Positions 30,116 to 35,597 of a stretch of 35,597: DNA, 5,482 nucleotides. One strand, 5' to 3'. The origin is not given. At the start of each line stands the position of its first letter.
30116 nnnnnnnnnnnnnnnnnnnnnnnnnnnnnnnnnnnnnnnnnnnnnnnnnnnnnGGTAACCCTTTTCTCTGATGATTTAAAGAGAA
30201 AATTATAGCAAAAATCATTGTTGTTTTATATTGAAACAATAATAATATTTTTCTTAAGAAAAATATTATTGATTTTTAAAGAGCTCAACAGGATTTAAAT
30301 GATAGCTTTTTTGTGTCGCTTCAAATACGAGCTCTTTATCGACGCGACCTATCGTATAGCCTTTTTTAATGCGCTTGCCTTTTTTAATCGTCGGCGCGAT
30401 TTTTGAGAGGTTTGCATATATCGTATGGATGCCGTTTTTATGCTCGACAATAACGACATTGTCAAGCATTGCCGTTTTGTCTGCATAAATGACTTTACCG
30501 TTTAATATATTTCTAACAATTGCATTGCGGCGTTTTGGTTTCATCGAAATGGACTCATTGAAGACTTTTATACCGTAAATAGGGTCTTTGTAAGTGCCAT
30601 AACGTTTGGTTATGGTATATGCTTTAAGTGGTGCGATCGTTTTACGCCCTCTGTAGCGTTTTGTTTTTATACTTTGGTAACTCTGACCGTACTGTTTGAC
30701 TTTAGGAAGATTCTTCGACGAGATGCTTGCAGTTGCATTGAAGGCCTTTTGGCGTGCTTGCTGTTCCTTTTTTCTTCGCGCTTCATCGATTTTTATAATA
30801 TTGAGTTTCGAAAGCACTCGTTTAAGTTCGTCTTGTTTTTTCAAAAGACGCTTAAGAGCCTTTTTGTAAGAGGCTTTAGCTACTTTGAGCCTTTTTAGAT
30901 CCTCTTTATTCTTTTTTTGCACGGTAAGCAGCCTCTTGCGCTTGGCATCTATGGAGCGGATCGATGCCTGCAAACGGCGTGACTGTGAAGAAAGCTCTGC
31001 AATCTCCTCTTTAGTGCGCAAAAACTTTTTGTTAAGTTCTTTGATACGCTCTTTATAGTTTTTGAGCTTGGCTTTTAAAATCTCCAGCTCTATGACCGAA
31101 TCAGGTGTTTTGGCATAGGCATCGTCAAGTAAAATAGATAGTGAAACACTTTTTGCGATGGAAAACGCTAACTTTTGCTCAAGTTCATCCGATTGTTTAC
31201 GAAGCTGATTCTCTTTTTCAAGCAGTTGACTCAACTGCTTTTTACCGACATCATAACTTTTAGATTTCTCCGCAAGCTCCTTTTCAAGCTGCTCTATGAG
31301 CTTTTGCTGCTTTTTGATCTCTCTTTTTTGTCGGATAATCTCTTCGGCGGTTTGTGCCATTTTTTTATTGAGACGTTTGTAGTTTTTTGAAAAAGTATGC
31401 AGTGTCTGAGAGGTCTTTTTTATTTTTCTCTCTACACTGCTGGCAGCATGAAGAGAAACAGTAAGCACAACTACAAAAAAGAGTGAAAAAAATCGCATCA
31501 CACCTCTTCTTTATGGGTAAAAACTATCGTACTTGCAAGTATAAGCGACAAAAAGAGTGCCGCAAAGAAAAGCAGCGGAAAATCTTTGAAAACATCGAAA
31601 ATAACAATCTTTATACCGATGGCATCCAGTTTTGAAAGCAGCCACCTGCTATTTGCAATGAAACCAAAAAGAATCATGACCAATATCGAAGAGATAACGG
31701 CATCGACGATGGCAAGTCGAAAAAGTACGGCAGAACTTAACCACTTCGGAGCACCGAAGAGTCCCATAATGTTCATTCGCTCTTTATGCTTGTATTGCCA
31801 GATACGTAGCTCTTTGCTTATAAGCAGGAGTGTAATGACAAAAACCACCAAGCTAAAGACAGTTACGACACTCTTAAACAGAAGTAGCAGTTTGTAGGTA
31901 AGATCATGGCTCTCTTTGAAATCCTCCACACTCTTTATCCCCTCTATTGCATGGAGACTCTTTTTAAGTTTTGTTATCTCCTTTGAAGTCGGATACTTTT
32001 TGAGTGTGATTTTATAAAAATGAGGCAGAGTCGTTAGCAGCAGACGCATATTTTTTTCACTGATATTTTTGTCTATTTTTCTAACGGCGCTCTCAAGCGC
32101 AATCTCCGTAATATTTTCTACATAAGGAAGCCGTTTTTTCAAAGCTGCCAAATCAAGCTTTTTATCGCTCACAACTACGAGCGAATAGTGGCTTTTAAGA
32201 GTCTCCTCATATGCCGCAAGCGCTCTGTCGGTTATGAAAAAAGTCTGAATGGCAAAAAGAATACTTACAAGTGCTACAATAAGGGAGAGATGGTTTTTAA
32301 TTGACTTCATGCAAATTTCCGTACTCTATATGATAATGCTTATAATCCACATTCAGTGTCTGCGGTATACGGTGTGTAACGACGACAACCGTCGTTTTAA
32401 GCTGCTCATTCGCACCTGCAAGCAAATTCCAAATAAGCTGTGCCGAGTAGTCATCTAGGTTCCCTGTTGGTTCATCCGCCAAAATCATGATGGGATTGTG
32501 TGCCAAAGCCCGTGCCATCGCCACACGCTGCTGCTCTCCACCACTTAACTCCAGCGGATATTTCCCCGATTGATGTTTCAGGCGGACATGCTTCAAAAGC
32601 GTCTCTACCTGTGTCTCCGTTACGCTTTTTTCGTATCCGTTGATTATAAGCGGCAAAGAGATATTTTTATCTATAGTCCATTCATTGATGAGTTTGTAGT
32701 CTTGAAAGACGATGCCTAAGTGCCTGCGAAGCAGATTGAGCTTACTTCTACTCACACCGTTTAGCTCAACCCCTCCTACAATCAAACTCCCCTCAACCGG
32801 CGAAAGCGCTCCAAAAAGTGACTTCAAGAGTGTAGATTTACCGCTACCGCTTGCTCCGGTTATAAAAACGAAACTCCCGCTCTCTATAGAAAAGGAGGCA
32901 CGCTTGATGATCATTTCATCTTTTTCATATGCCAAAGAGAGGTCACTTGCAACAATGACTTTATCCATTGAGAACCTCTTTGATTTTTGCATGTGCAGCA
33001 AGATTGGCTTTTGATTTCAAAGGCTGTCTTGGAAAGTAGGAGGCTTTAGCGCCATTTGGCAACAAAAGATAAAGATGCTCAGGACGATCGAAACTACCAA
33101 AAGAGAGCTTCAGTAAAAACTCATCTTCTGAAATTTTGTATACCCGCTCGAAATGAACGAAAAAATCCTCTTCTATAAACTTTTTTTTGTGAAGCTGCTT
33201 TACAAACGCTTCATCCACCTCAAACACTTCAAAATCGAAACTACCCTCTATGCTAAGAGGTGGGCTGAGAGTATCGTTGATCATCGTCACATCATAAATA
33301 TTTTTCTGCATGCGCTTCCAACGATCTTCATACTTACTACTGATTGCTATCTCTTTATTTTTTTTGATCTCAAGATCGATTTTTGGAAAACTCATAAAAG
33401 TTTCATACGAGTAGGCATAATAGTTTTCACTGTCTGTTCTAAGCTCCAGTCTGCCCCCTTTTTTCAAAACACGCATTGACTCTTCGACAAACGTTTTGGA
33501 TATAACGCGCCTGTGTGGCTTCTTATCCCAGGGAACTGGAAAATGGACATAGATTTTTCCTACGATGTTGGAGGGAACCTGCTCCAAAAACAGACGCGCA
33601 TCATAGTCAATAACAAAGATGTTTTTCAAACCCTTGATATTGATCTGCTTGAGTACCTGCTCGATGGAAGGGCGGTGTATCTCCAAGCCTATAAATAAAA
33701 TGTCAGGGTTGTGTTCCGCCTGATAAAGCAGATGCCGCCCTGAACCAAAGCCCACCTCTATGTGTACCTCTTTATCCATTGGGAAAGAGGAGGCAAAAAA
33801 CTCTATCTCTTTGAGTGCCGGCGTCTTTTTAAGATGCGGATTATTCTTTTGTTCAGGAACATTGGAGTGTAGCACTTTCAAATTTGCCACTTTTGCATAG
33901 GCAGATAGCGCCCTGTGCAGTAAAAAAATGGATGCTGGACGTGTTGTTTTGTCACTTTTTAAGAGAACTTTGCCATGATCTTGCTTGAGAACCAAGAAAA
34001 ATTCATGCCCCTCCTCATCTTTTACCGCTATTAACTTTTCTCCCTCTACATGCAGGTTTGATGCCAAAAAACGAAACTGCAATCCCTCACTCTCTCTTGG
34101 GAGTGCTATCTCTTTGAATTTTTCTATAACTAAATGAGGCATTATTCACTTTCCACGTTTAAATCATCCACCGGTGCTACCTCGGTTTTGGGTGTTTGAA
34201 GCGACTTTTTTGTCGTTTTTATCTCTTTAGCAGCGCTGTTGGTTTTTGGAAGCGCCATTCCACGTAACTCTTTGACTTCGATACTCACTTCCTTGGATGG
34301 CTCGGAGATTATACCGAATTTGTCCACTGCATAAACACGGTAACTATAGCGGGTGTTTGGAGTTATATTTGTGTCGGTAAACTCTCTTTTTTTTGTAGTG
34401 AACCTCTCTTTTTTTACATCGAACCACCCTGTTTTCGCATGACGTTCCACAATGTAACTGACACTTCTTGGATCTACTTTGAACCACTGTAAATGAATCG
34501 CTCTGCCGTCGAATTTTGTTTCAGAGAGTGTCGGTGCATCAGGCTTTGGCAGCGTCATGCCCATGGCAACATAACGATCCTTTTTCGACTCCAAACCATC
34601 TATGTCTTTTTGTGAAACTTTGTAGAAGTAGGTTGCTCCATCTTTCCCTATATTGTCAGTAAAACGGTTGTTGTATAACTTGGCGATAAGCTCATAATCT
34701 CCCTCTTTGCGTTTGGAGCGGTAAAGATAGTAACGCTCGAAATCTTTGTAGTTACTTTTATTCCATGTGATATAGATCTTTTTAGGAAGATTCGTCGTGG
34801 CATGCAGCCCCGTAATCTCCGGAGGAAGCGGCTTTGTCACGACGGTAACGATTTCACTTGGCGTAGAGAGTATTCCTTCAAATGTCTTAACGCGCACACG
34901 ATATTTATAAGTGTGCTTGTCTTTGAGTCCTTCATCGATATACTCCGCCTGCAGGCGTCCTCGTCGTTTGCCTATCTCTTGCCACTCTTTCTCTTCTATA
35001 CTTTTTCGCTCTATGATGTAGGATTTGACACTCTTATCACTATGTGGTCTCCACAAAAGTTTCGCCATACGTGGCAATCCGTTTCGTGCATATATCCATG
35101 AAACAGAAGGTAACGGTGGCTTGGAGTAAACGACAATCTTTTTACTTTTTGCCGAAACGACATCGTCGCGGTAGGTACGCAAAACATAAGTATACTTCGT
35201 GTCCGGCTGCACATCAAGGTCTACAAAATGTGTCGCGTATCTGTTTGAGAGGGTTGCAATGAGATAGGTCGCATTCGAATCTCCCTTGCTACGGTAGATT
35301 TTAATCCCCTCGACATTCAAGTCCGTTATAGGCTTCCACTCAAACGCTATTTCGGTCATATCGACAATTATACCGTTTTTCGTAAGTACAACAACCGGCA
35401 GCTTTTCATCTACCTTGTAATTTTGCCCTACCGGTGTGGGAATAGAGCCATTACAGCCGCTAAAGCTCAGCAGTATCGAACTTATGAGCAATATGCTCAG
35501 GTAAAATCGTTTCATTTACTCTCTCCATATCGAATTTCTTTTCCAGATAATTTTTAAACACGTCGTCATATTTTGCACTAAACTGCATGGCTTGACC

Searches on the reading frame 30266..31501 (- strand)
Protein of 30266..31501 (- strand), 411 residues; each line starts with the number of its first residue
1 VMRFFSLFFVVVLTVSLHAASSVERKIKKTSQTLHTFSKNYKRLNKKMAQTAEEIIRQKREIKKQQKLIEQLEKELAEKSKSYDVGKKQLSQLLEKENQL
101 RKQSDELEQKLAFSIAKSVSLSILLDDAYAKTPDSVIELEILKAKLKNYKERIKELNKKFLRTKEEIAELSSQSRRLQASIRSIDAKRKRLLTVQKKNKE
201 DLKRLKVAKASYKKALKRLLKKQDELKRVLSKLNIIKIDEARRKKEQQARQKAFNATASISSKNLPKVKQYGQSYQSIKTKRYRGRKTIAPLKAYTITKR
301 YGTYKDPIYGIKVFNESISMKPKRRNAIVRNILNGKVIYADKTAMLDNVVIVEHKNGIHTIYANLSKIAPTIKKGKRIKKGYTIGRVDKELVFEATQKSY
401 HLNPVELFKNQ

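Call 88: search_protein_families(library=pfam, proteins=[window:30266-31501:-], max_evalue=0.00001)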
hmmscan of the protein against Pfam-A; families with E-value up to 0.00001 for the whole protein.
window:30266-31501:- (411 aa): 1 family
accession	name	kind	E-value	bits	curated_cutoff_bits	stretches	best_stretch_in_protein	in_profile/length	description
PF01551.29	Peptidase_M23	-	2e-13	50.8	28.7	1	325-390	12-75/96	Peptidase family M23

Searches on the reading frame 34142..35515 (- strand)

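Call 88: search_protein_families(library=pfam, proteins=[window:34142-35515:-], max_evalue=0.00001)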
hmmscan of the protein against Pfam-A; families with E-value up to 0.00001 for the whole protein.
window:34142-35515:- (457 aa): 2 families
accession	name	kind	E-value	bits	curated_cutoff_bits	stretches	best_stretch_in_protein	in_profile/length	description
PF00041.27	fn3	-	4.6e-14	52.8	25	0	336-411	12-82/84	Fibronectin type III domain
PF16656.11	Pur_ac_phosph_N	-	7.3e-06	26.9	30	0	325-399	1-83/93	Purple acid Phosphatase, N-terminal domain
